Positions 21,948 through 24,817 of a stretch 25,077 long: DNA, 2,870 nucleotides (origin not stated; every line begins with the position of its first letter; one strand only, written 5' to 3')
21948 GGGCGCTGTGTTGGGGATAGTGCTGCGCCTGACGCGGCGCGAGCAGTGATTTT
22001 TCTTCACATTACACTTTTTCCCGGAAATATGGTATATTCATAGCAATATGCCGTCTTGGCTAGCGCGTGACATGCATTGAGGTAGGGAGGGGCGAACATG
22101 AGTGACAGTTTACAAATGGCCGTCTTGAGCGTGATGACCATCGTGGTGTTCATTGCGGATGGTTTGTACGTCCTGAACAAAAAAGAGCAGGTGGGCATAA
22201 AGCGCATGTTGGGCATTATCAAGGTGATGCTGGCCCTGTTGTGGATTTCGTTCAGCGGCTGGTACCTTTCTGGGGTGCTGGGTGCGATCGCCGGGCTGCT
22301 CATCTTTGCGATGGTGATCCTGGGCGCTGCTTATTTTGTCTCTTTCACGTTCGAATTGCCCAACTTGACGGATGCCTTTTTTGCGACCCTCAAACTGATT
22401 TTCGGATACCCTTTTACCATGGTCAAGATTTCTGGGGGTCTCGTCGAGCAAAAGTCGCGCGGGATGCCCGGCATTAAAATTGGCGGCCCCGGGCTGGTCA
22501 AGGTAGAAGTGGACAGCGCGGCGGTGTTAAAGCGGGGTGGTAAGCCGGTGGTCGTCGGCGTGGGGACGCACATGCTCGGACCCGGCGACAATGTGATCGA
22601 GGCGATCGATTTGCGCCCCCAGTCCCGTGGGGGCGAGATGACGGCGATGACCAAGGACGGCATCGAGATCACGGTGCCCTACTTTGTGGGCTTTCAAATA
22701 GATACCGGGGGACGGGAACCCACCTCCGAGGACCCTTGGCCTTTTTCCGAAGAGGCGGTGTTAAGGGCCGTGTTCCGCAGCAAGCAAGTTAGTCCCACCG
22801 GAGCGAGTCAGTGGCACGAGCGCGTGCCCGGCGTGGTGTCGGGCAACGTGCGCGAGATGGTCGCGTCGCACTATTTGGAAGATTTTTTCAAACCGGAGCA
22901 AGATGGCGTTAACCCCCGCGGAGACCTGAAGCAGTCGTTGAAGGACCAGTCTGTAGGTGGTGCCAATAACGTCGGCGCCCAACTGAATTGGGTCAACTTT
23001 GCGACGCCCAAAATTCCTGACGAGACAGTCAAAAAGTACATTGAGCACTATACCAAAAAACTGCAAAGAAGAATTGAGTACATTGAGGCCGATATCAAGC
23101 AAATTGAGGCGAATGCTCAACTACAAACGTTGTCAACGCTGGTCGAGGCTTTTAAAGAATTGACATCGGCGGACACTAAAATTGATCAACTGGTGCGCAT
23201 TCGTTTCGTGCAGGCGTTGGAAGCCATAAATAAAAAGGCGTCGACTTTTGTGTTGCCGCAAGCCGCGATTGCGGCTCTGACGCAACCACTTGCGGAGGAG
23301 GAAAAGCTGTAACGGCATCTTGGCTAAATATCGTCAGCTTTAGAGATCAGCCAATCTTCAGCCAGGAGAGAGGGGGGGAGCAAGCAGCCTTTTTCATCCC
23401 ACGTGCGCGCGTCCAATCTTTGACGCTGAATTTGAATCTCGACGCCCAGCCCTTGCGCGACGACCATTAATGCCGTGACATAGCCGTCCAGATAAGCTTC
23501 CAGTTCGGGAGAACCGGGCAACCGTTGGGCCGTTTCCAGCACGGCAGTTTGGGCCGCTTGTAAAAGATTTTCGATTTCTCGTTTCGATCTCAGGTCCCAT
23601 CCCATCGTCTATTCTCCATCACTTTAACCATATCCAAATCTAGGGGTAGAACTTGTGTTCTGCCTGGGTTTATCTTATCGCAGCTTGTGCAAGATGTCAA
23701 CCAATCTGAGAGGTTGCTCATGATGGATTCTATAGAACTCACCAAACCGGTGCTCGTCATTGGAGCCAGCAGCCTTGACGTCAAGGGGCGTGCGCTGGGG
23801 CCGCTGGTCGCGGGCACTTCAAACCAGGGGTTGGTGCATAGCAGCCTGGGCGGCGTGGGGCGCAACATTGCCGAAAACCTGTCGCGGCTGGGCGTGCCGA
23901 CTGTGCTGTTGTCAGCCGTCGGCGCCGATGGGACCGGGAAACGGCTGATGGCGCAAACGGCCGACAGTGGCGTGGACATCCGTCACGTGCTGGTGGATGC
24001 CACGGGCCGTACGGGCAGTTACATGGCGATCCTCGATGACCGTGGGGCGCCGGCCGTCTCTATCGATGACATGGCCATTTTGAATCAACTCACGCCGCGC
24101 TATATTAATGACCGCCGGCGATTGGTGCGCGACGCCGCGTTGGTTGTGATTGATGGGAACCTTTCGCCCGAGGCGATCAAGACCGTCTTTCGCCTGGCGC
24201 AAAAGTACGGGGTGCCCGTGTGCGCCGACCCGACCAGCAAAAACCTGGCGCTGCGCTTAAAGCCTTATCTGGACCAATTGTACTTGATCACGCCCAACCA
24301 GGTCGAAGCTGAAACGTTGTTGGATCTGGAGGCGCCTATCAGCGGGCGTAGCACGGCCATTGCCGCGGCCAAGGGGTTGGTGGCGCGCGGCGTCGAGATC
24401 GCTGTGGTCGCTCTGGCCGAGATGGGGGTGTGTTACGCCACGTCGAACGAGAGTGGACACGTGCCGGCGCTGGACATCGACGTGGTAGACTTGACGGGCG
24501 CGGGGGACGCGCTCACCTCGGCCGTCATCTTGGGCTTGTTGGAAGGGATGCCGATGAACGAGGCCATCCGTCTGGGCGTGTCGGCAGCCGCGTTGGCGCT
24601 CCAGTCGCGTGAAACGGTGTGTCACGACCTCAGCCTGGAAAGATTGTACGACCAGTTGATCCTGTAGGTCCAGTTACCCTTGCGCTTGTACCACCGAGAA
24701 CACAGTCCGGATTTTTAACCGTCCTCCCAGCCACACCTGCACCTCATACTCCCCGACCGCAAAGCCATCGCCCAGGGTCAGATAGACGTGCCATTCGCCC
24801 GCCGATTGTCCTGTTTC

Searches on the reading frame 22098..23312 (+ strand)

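Call 84: search_protein_families(library=pfam, proteins=[window:22098-23312:+], max_evalue=0.0001)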
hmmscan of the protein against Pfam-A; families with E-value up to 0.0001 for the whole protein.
window:22098-23312:+ (404 aa): 1 family
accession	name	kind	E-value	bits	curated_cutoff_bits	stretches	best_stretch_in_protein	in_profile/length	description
PF01145.31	Band_7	-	8.6e-10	39.4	23.6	1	135-338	2-174/176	SPFH domain / Band 7 family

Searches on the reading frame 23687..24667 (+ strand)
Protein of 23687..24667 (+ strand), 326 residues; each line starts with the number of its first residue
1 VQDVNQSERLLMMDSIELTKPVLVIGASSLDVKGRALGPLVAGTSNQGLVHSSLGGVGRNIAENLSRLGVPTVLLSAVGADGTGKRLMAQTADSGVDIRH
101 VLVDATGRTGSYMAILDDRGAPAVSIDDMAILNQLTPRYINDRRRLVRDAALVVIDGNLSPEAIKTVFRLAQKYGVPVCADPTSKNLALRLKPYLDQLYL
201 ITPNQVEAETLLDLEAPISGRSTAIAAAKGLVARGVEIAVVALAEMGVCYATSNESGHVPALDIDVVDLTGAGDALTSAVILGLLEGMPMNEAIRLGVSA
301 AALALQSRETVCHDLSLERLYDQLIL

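Call 84: search_protein_families(library=pfam, proteins=[window:23687-24667:+], max_evalue=0.0001)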
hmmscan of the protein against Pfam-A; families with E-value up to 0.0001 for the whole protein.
window:23687-24667:+ (326 aa): 2 families
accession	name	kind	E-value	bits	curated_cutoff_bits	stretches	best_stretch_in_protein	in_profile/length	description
PF00294.29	PfkB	-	2.7e-51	175.1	25.8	1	22-310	4-295/302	pfkB family carbohydrate kinase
PF08543.17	Phos_pyr_kin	-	5.6e-07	29.6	27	1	194-305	116-232/246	Phosphomethylpyrimidine kinase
